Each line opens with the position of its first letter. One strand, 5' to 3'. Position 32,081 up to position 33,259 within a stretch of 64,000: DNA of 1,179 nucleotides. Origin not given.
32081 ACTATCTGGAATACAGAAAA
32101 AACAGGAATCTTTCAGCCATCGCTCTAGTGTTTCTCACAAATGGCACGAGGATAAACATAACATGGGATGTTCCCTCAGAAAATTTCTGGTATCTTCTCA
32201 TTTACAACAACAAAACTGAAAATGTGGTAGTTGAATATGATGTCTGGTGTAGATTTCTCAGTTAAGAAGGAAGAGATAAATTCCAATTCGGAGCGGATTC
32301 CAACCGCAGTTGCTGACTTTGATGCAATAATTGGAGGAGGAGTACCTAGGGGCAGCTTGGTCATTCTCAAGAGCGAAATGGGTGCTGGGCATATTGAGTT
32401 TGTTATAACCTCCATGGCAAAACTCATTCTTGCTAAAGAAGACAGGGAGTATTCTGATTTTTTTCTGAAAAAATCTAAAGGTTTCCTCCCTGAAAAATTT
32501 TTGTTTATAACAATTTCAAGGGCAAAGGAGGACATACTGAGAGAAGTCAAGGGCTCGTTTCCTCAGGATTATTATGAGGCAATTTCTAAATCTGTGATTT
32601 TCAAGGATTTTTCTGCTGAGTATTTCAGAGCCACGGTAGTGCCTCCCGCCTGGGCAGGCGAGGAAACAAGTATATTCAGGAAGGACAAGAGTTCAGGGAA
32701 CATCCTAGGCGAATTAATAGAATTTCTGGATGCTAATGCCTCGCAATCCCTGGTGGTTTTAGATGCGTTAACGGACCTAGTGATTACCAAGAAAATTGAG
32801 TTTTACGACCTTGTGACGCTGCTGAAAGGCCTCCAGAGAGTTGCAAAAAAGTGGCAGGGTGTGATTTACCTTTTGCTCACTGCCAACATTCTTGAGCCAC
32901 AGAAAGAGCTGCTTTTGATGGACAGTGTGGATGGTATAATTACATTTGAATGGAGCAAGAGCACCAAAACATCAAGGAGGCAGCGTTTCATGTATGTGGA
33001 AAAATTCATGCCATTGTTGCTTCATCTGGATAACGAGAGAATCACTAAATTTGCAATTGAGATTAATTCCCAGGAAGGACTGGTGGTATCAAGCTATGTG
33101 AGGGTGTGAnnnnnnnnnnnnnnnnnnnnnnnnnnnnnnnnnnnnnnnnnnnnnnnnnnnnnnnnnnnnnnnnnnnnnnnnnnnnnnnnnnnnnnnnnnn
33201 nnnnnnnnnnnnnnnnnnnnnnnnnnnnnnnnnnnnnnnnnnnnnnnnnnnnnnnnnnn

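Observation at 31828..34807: KaiC-like gene cluster with a P-loop-less member immediately downstream of the giant surface-protein genes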

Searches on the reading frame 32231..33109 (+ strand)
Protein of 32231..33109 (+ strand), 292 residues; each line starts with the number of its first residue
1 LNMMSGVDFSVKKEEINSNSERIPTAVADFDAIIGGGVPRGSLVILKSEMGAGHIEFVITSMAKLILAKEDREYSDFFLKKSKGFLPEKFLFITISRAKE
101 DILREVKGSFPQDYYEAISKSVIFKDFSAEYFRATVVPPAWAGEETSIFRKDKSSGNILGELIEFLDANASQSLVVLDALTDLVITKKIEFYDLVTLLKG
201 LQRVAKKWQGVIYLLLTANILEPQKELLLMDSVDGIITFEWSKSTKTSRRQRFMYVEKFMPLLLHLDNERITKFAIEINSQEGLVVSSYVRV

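Call 4: search_protein_families(library=pfam, proteins=[window:32231-33109:+], max_evalue=0.01)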
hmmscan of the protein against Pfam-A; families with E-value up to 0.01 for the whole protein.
window:32231-33109:+ (292 aa): 1 family
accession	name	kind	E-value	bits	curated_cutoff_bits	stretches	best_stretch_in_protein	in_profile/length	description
PF06745.19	ATPase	-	0.00036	20.4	26.6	0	23-54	1-32/231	KaiC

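Call 7: search_protein_families(library=ncbifam, proteins=[window:32231-33109:+], max_evalue=0.01)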
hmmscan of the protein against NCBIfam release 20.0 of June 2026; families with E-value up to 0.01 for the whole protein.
window:32231-33109:+ (292 aa): 5 families
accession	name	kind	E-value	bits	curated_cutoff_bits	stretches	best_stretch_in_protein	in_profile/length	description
TIGR03881.1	KaiC_arch_4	hypoth_equivalog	8.8e-09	35.4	247.8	1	21-63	1-43/231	KaiC domain-containing protein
NF052589.1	ArlH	equivalog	0.00013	21.7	215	0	29-54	8-33/229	archaellum protein ArlH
NF004723.0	PRK06067.1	subfamily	0.00016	21.2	194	0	12-54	5-47/243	flagellar accessory protein FlaH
TIGR00416.1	sms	equivalog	0.0017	17.2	403.05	1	18-66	71-119/454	DNA repair protein RadA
NF006799.0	PRK09302.1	equivalog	0.0068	15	408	0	17-62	249-294/515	circadian clock protein KaiC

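Call 14: find_homologous_proteins(query=window:32231-33109:+, max_evalue=0.001)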
Query window:32231-33109:+ (292 aa): 136 proteins with E <= 0.001 among 1726 candidates; the best 120 are listed.
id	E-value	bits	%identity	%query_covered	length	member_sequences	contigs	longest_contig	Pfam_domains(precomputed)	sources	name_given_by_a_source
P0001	1.1e-181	620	100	99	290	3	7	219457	-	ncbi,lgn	ncbi:MAG: recombinase RecA [Thermoplasmata archaeon]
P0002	3.7e-167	573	91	99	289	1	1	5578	-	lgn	-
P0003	2.3e-159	547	86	99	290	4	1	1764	-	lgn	-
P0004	1.7e-148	511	80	99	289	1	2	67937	-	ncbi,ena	ncbi:MAG: RAD55 family ATPase [Thermoplasmata archaeon]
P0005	4.7e-144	497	77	99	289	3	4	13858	-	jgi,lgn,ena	jgi:KaiC/GvpD/RAD55 family RecA-like ATPase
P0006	2.2e-90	321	53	95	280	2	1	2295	PF06745.20,PF23442.2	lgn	-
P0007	4.0e-90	320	53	93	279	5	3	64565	PF06745.20,PF23442.2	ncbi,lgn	ncbi:MAG: hypothetical protein QXN93_02005 [Methanomassiliicoccales archaeon]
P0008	5.2e-90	320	53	95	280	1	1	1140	PF06745.20,PF23442.2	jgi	jgi:KaiC/GvpD/RAD55 family RecA-like ATPase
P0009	2.2e-89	318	54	93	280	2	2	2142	PF06745.20,PF23442.2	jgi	jgi:KaiC/GvpD/RAD55 family RecA-like ATPase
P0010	4.2e-89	317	53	93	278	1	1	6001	PF06745.20,PF23442.2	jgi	jgi:KaiC/GvpD/RAD55 family RecA-like ATPase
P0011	1.3e-88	315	52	95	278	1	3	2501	PF06745.20,PF23442.2,PF08423.18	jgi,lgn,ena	-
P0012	1.8e-88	315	51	95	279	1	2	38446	PF06745.20,PF23442.2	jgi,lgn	-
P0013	4.5e-88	313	74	66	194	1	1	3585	-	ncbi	ncbi:MAG: hypothetical protein ACPL1Y_04820, partial [Thermoplasmata archaeon]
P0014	2.7e-87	311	52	93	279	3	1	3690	PF06745.20,PF23442.2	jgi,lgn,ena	-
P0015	5.8e-87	310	52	93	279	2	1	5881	PF06745.20,PF23442.2,PF08423.18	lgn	-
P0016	5.5e-86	307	49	95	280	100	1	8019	PF06745.20,PF23442.2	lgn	-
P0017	8.8e-86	306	51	93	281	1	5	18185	PF06745.20,PF23442.2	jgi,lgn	jgi:KaiC/GvpD/RAD55 family RecA-like ATPase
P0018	9.2e-86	306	51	93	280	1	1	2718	PF06745.20,PF23442.2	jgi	jgi:KaiC/GvpD/RAD55 family RecA-like ATPase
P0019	9.7e-86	306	51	93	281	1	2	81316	PF06745.20,PF23442.2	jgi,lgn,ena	-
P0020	1.3e-85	305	51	93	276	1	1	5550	PF06745.20,PF23442.2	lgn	-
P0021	3.0e-85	304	51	93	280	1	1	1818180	PF06745.20,PF23442.2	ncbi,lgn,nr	ncbi:MAG: recombinase RecA [Methanomassiliicoccales archaeon]|nr:MAG: recombinase RecA [Methanomassi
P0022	3.5e-85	304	52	93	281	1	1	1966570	PF06745.20,PF23442.2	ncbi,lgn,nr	ncbi:MAG: recombinase RecA [Methanobacteriota archaeon]|nr:MAG: recombinase RecA [Euryarchaeota arch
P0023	7.1e-85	303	50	93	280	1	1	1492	PF06745.20,PF23442.2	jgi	jgi:KaiC/GvpD/RAD55 family RecA-like ATPase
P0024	8.1e-85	303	51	93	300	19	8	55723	PF06745.20,PF23442.2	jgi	jgi:KaiC/GvpD/RAD55 family RecA-like ATPase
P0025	9.5e-85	302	51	93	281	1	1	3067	PF06745.20,PF23442.2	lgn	-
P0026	1.5e-84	302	50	93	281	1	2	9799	PF06745.20,PF23442.2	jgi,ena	-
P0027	2.7e-84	301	51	93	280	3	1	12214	PF06745.20,PF23442.2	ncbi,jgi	ncbi:MAG: hypothetical protein WC375_02680 [Methanomassiliicoccales archaeon]|jgi:KaiC/GvpD/RAD55 fa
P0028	4.5e-84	300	52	93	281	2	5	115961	PF06745.20,PF23442.2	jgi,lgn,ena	jgi:KaiC/GvpD/RAD55 family RecA-like ATPase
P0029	5.1e-84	300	51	93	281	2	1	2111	PF06745.20,PF23442.2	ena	-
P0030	6.3e-84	300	49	95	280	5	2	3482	PF06745.20,PF23442.2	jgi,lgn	jgi:KaiC/GvpD/RAD55 family RecA-like ATPase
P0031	2.1e-83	298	49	99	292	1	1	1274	PF06745.20,PF23442.2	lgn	-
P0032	2.1e-83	298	51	93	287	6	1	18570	PF06745.20,PF23442.2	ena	-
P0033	3.9e-83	297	51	93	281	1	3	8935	PF06745.20,PF23442.2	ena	-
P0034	4.5e-83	297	51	93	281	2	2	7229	PF06745.20,PF23442.2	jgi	jgi:KaiC/GvpD/RAD55 family RecA-like ATPase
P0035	4.6e-83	297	51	94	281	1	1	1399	PF06745.20,PF23442.2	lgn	-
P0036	4.8e-83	297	51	94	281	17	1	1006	PF06745.20,PF23442.2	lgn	-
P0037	8.2e-83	296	49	93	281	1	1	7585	PF06745.20,PF23442.2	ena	-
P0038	9.9e-83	296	50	93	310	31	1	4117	PF06745.20,PF23442.2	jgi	-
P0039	1.6e-82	295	52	93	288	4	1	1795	PF06745.20,PF23442.2,PF08423.18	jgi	-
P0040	1.7e-82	295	50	93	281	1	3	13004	PF06745.20,PF23442.2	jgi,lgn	jgi:KaiC/GvpD/RAD55 family RecA-like ATPase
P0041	2.1e-82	295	51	93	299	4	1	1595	PF06745.20,PF23442.2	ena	-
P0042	2.6e-82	294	51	93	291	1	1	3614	PF06745.20,PF23442.2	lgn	-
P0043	2.8e-82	294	50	93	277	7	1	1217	PF06745.20,PF23442.2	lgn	-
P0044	3.0e-82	294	49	94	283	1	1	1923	PF06745.20,PF23442.2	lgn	-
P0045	3.9e-82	294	49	93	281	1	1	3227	PF06745.20,PF23442.2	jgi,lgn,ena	-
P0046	4.6e-82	294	49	93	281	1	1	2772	PF06745.20,PF23442.2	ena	-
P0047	6.5e-82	293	51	93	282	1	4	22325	PF06745.20,PF23442.2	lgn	-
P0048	7.5e-82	293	50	93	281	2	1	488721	PF06745.20,PF23442.2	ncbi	ncbi:MAG: recombinase RecA [Candidatus Thermoplasmatota archaeon]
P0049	8.1e-82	293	50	93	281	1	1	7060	PF06745.20,PF23442.2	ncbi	-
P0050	8.6e-82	293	50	93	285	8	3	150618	PF06745.20,PF23442.2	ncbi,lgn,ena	-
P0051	1.2e-81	292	49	93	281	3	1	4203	PF06745.20,PF23442.2,PF08423.18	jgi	-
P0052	1.8e-81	292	50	93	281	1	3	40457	PF06745.20,PF23442.2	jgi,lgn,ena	jgi:KaiC/GvpD/RAD55 family RecA-like ATPase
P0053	2.1e-81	292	50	93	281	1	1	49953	PF06745.20,PF23442.2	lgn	-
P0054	2.4e-81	291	49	93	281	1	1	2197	PF06745.20,PF23442.2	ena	-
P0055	3.5e-81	291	49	93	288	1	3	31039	PF06745.20,PF23442.2,PF08423.18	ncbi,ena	-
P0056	3.5e-81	291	49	93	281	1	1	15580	PF06745.20,PF23442.2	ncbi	ncbi:MAG: RAD55 family ATPase [Thermoplasmata archaeon]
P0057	3.7e-81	291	49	93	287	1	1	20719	PF06745.20,PF23442.2,PF08423.18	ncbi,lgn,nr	ncbi:MAG: Recombinase RecA [Candidatus Thermoplasmatota archaeon]|nr:Recombinase RecA [Candidatus Th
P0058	4.0e-81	291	48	93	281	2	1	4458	PF06745.20,PF23442.2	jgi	jgi:KaiC/GvpD/RAD55 family RecA-like ATPase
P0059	4.2e-81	290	49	92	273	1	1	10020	PF06745.20,PF23442.2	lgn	-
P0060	5.0e-81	290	50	93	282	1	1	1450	PF06745.20,PF23442.2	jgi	jgi:KaiC/GvpD/RAD55 family RecA-like ATPase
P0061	5.0e-81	290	50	93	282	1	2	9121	PF06745.20,PF23442.2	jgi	jgi:KaiC/GvpD/RAD55 family RecA-like ATPase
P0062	1.1e-80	289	53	83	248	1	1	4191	PF06745.20,PF23442.2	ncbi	ncbi:MAG: hypothetical protein QW083_03275, partial [Methanomassiliicoccales archaeon]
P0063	1.3e-80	289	48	94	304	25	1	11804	PF06745.20,PF23442.2,PF08423.18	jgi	-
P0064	2.2e-80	288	49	93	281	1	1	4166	PF06745.20,PF23442.2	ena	-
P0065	2.4e-80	288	49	94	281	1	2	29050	PF06745.20,PF23442.2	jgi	-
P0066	2.5e-80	288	49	93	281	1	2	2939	PF06745.20,PF23442.2,PF08423.18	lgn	-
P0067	2.8e-80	288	50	93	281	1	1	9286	PF06745.20,PF23442.2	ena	-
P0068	2.8e-80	288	50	93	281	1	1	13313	PF06745.20,PF23442.2,PF08423.18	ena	-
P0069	3.2e-80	288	50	92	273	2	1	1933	PF06745.20,PF23442.2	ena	-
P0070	3.4e-80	288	49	93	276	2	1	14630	PF06745.20,PF23442.2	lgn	-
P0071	3.4e-80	288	50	93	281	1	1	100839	PF06745.20,PF23442.2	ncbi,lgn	-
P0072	3.6e-80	287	49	93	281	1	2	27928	PF06745.20,PF23442.2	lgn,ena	-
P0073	4.8e-80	287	50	93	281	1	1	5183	PF06745.20,PF23442.2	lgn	-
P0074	5.0e-80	287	49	93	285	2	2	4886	PF06745.20,PF23442.2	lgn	-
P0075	6.2e-80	287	50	93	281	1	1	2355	PF06745.20,PF23442.2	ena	-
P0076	7.6e-80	286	48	92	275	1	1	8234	PF06745.20,PF23442.2,PF08423.18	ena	-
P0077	1.3e-79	286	49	93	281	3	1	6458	PF06745.20,PF23442.2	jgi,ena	-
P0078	1.5e-79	285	49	93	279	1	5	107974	PF06745.20,PF23442.2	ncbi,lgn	-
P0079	1.4e-78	282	49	91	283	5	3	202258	PF06745.20,PF23442.2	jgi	jgi:KaiC/GvpD/RAD55 family RecA-like ATPase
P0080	1.4e-78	282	49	93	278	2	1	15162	PF06745.20,PF23442.2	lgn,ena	-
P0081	1.4e-78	282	50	93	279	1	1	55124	PF06745.20,PF23442.2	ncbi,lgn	ncbi:MAG: recombinase RecA [Thermoplasmata archaeon]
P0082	1.1e-77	279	47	95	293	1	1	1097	PF06745.20,PF23442.2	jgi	jgi:KaiC/GvpD/RAD55 family RecA-like ATPase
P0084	2.0e-77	278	47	92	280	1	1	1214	PF06745.20,PF23442.2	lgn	-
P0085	2.2e-77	278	50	93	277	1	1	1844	PF06745.20,PF23442.2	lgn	-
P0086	2.8e-77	278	47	93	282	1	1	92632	PF06745.20,PF23442.2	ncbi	ncbi:MAG: RAD55 family ATPase [Methanobacteriota archaeon]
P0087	4.2e-77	277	50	91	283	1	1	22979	PF06745.20,PF23442.2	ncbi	-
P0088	9.0e-77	276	50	91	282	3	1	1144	PF06745.20,PF23442.2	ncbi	-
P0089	1.1e-76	276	50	93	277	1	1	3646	PF06745.20,PF23442.2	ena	-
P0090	2.1e-76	275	49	93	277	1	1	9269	PF06745.20,PF23442.2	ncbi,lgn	ncbi:MAG: RAD55 family ATPase [Thermoplasmatota archaeon]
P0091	2.9e-76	275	47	91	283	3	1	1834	PF06745.20,PF23442.2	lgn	-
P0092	9.8e-76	273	47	91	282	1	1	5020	PF06745.20,PF23442.2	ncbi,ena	-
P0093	1.0e-75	273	45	95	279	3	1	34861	PF06745.20,PF23442.2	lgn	-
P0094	1.1e-75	273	49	93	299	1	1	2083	PF06745.20,PF23442.2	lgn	-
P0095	1.1e-75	273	48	91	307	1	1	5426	PF06745.20,PF23442.2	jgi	-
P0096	1.7e-75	272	49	91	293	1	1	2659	PF06745.20,PF23442.2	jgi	jgi:KaiC/GvpD/RAD55 family RecA-like ATPase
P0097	1.8e-74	269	50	92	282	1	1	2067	PF06745.20,PF23442.2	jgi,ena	-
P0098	2.0e-74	269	44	91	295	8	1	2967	PF06745.20,PF23442.2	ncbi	-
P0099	3.7e-74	268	46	93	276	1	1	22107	PF06745.20,PF23442.2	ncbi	-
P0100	3.9e-74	268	44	91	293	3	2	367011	PF06745.20,PF23442.2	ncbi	-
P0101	5.7e-74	267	47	92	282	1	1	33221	PF06745.20,PF23442.2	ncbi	ncbi:MAG: ATPase domain-containing protein [Candidatus Thermoplasmatota archaeon]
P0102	1.8e-73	265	47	92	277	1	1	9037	PF06745.20,PF23442.2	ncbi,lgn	-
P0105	2.0e-72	262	43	97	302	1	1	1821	PF06745.20,PF23442.2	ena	-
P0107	2.4e-72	262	49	93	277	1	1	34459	PF06745.20,PF23442.2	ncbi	-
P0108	3.7e-72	261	46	92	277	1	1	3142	PF06745.20,PF23442.2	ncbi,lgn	-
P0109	7.7e-72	260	47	92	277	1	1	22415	PF06745.20,PF23442.2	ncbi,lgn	-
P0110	2.3e-71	259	46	91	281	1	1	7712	PF06745.20,PF23442.2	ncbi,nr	ncbi:MAG: recombinase RecA [Thermoplasmata archaeon]|nr:recombinase RecA [Thermoplasmata archaeon]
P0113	1.8e-70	256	46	91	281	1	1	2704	PF06745.20,PF23442.2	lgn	-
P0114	1.8e-70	256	43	91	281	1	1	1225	PF06745.20,PF23442.2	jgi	jgi:KaiC/GvpD/RAD55 family RecA-like ATPase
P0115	2.1e-70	255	46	91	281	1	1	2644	PF06745.20,PF23442.2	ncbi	-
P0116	4.3e-70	254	44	91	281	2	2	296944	PF06745.20,PF23442.2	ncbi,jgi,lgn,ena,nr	ncbi:MAG: recombinase RecA [Euryarchaeota archaeon]|nr:recombinase RecA [Euryarchaeota archaeon] MBU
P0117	4.8e-70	254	43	93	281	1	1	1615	PF06745.20,PF23442.2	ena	-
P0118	6.3e-70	254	43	91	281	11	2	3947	PF06745.20,PF23442.2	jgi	-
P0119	7.8e-70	254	44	91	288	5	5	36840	PF06745.20,PF23442.2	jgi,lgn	jgi:KaiC/GvpD/RAD55 family RecA-like ATPase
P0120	1.2e-69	253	45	91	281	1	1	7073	PF06745.20,PF23442.2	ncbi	ncbi:MAG: recombinase RecA [Thermoplasmata archaeon]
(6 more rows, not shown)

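Call 16: find_related_loci(query=A1, collection=genome_contigs, flank=10000)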
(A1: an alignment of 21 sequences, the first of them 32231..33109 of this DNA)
Query A1 (292 aa) in genome_contigs; peptide patterns used: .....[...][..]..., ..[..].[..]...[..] (x = any residue, [..] = any of these).
229 stretches matched a pattern; 171 encode a relative of the query (tblastn E <= 1e-3); the best 80 are kept; 80 distinct loci.
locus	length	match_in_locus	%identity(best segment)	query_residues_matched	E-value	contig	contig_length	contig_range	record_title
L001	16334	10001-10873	92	2-292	0e+0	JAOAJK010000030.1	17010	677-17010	MAG: Thermoplasmata archaeon isolate SKW197 NODE_30_length_17010_cov_12.919388, whole genome shotgun sequence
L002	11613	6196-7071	90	1-292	9e-179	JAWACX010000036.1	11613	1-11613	MAG: Thermoplasmata archaeon isolate QQ_201709_bins_14 QQ_201709_bins_14_scaffold_36, whole genome shotgun sequence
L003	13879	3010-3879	80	3-292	1e-158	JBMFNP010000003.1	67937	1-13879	MAG: Thermoplasmata archaeon isolate KM4338-14 NODE_3_length_67937_cov_17.362025, whole genome shotgun sequence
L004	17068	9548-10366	53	22-292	4e-100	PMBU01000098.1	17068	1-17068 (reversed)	MAG: Methanomassiliicoccaceae archaeon isolate fen_65 73.20120700_E3M.288_contig_351203, whole genome shotgun sequence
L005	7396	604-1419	56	22-292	4e-100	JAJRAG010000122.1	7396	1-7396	MAG: Methanomassiliicoccales archaeon isolate OWC_0006 OWC_0006_k121_6215023, whole genome shotgun sequence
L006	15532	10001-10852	52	11-292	1e-99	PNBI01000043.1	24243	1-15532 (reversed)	MAG: Methanomassiliicoccaceae archaeon isolate fen_33 73.20110800_E3D.115_contig_64458, whole genome shotgun sequence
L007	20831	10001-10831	53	18-292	3e-99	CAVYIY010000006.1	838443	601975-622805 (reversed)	MAG: Methanomassiliicoccaceae archaeon isolate MFD01299.bin.2.50 genome assembly, contig: contig_1889, whole genome shot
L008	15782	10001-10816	54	22-292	1e-97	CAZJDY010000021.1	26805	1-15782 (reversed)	MAG TPA_asm: uncultured Methanomassiliicoccaceae archaeon isolate binchicken_co167_198 genome assembly, contig: k141_138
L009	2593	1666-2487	51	21-292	3e-100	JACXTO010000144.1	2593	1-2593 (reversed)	MAG: Methanomassiliicoccaceae archaeon isolate bin_47_IMCAS k117_6442390, whole genome shotgun sequence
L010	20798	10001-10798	54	22-286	9e-97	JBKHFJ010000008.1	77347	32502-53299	MAG: Methanomassiliicoccales archaeon isolate D1M05_42 NODE_69_length_77347_cov_8.232870, whole genome shotgun sequence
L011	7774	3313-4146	51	16-292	4e-96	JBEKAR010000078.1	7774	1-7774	MAG: Methanomassiliicoccales archaeon isolate SPRUCE 117 SPRUCE_117_78, whole genome shotgun sequence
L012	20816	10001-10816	52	22-292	4e-96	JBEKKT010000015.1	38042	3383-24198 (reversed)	MAG: Methanomassiliicoccales archaeon isolate SPRUCE 353 SPRUCE_353_15, whole genome shotgun sequence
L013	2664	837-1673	49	16-292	3e-98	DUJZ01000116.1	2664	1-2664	MAG TPA_asm: Methanomassiliicoccales archaeon isolate UBA8940 contig_69011, whole genome shotgun sequence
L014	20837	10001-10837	49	16-292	3e-95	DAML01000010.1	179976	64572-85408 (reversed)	MAG TPA_asm: Methanomassiliicoccaceae archaeon UBA472 UBA472_contig_6687, whole genome shotgun sequence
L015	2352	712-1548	49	16-292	2e-98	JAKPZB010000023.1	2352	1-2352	MAG: Methanobacteriota archaeon isolate USCA_maxbin.116 k141_7873, whole genome shotgun sequence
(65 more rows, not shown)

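Call 17: search_protein_families(library=pfam, proteins=[P0021, P0100, P0078], max_evalue=0.01)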
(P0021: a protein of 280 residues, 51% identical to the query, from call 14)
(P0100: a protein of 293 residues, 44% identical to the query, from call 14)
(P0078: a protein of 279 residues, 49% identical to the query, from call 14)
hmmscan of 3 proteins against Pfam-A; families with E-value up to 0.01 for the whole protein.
P0021 (280 aa): 3 families
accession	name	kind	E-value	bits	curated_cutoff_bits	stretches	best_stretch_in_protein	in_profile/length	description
PF06745.19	ATPase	-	7.6e-10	39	26.6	2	8-39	1-32/231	KaiC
PF08423.17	Rad51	-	6.3e-05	22.8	22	0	7-66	7-68/244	Rad51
PF02367.23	TsaE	-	0.0026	18.2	26.6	0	22-68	17-62/128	Threonylcarbamoyl adenosine biosynthesis protein TsaE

P0100 (293 aa): 1 family
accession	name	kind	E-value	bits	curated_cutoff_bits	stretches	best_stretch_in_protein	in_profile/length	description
PF06745.19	ATPase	-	5.9e-08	32.8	26.6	1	8-47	1-44/231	KaiC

P0078 (279 aa): 2 families
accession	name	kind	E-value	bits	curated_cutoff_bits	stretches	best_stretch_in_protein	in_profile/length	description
PF06745.19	ATPase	-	4.1e-08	33.3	26.6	1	4-44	1-45/231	KaiC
PF08423.17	Rad51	-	0.00046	20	22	0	3-41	7-45/244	Rad51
